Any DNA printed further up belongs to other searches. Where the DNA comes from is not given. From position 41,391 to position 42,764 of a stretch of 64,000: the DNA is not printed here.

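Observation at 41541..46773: Duplicated cytochrome-P460-like haem proteins with a shared novel C-terminal domain bracketing the enzyme pair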

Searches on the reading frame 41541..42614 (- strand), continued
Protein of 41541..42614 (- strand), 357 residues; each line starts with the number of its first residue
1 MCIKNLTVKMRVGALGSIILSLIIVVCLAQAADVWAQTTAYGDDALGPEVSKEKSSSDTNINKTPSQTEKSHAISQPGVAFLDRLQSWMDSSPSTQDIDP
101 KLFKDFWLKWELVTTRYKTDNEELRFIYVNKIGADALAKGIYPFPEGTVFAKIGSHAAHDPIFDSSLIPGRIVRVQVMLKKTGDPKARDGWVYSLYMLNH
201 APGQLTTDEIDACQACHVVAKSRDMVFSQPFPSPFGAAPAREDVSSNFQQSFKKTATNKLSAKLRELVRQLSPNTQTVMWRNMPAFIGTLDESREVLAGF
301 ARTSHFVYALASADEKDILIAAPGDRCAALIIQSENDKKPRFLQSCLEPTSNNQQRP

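Call 60: search_solved_structures(query=A4, max_evalue=0.01, show_alignments=5)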
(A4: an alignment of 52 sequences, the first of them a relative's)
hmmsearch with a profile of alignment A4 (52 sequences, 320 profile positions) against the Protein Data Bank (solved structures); distinct sequences matched with E-value up to 0.01: 15.
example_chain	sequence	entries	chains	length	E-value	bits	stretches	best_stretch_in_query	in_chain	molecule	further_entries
9hrk_A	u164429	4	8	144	3e-29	105.4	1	61-187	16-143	Cytochrome P460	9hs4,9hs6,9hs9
6hiu_B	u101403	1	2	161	4e-29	105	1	61-187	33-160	Cytochrome P460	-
7ead_A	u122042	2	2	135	1.7e-13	53.7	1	77-183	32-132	Cytochrome_P460 domain-containing protein | Probable cytochrome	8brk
9htv_A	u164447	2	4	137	1.8e-12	50.3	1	79-183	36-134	Cytochrome c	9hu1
7zqz_A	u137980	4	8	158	2.1e-12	50.1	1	79-183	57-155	Cytochrome c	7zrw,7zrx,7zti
7zs4_A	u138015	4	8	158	2.6e-12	49.8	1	78-183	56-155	Cytochrome c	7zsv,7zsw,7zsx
6hih_A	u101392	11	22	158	2.7e-12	49.7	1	79-183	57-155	Cytochrome c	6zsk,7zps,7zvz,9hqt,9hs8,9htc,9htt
6e0y_A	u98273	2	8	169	4.6e-10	42.4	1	80-187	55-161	Cytochrome P460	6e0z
6e0x_A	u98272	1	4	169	1.8e-08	37.2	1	80-187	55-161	Cytochrome P460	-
6e17_A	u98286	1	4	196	2.6e-08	36.7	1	80-187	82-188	Cytochrome P460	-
6amg_A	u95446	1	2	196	3.9e-08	36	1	80-187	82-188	Cytochrome P460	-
6w6n_A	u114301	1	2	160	2.1e-07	33.7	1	117-186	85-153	Cytochrome P460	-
7s5o_A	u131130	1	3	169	8.8e-06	28.3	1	56-192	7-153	Cytochrome_P460 domain-containing protein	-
2je2_A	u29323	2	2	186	9.4e-05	24.9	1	128-192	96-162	CYTOCHROME P460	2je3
8gar_A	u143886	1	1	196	0.00046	22.7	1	132-192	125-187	Cytochrome P460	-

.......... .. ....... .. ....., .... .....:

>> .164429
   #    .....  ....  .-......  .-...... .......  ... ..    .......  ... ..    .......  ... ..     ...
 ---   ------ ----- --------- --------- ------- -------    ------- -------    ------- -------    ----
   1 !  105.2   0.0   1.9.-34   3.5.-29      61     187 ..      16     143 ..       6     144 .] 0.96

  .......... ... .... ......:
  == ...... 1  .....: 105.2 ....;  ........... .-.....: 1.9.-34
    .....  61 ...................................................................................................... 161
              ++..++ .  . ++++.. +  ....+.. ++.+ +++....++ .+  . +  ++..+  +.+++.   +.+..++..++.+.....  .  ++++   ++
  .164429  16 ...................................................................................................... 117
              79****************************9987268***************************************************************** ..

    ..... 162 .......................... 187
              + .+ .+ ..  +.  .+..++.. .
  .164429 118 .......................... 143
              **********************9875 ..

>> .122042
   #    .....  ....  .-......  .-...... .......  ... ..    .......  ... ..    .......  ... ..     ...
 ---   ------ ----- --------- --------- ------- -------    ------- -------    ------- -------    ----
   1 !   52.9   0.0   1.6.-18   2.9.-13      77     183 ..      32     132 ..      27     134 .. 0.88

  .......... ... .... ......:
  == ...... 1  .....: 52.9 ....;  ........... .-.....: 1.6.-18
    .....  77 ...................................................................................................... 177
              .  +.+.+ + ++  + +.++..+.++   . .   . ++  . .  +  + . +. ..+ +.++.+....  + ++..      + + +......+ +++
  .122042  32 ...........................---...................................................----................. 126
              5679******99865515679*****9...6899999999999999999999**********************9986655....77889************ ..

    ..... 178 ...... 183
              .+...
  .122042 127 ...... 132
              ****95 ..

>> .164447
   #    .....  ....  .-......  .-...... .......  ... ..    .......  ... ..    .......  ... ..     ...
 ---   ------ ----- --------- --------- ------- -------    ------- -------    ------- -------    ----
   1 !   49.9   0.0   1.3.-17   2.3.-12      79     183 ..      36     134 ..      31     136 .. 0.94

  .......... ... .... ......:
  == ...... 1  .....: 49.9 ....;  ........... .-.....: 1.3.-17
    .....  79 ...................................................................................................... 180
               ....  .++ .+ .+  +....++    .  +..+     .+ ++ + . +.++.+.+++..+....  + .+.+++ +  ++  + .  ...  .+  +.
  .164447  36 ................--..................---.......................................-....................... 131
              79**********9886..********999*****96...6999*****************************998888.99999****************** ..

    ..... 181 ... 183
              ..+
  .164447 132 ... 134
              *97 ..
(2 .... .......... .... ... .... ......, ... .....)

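Call 61: fold_search(model_id=the predicted structure, library=pdb)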
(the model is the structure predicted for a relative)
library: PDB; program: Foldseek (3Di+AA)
matches with E <= 10: 690; with E <= 0.001: 12
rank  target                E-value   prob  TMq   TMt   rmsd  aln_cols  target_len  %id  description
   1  9hrk_A                3.8e-10  1.00  0.31  0.73   2.6       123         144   26  Cytochrome P460 from Methyloccocus capsulatus in the ferrous state (single crosslink from Lys) (released 2025-09-03)
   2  6hiu_A                4.3e-10  1.00  0.32  0.76   2.6       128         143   25  Cytochrome P460 from Methylococcus capsulatus (Bath) (released 2019-03-20)
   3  7ead                  3.4e-07  1.00  0.31  0.77   2.9       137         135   27  Crystal structure of beta-sheet cytochrome c prime from Thermus thermophilus. (released 2022-03-09)
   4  7s5o_A                1.0e-06  1.00  0.28  0.59   4.3       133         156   17  Crystal structure of Cytochrome c' beta from Nitrosomonas europaea ATCC 19718 (released 2022-03-30)
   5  7s5o_C                1.6e-06  1.00  0.28  0.59   4.0       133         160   15  Crystal structure of Cytochrome c' beta from Nitrosomonas europaea ATCC 19718 (released 2022-03-30)
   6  7zqz_A                3.7e-06  1.00  0.31  0.74   3.1       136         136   21  F61V Cytochrome c prime beta from Methylococcus capsulatus (Bath): NO complex (released 2023-05-17)
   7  7zs4_A                4.1e-06  1.00  0.31  0.74   3.1       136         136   21  F32V Cytochrome c prime beta from Methylococcus capsulatus (Bath) (released 2023-05-17)
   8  6hih_A                4.7e-06  1.00  0.30  0.72   3.1       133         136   22  Cytochrome c prime beta from Methylococcus capsulatus (Bath) (released 2019-03-20)
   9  9htv_A                7.9e-06  1.00  0.31  0.74   3.5       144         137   21  McCP in complex with photocaged nitric oxide, 1.44 s, 0.95 microjoule, SSX (released 2025-09-03)
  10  9hqt_A                8.9e-06  1.00  0.30  0.72   3.1       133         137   22  SFX structure of cytochrome c prime beta from Methylococcus capsulatus (Bath) (released 2025-09-03)
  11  8gar                  1.1e-05  1.00  0.28  0.60   3.6       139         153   23  Nitrosomonas europaea Cytochrome P460 Arg44Ala (released 2023-07-05)
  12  2je2                  1.2e-05  1.00  0.29  0.60   3.5       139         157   24  Cytochrome P460 from Nitrosomonas europaea - probable nonphysiological oxidized form (released 2007-07-03)
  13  9v86_A                1.4e-03  0.30  0.13  0.08  19.9       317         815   10  Cryo-EM structure of KICSTOR CCC complex (state 3) (released 2025-11-12)
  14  3iur_A                2.5e-02  0.25  0.13  0.08  13.4       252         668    9  apPEP_D266Nx+H2H3 opened state (released 2010-05-05)
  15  9v9n_A                3.3e-02  0.15  0.14  0.08  19.4       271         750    7  Cryo-EM structure of KICSTOR CCC complex (state 5) (released 2025-11-12)
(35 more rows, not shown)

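Call 64: find_encoding_contigs(protein=P0001, flank=1000, max_places=3)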
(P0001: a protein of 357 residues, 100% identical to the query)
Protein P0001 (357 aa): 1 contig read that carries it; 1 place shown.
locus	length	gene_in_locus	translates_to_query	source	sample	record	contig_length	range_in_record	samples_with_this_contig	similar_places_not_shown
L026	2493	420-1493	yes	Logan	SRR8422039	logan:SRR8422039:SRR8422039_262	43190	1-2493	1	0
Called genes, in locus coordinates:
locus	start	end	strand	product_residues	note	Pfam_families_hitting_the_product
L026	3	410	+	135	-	?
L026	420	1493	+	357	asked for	PF16694:Cytochrome_P460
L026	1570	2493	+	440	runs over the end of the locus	-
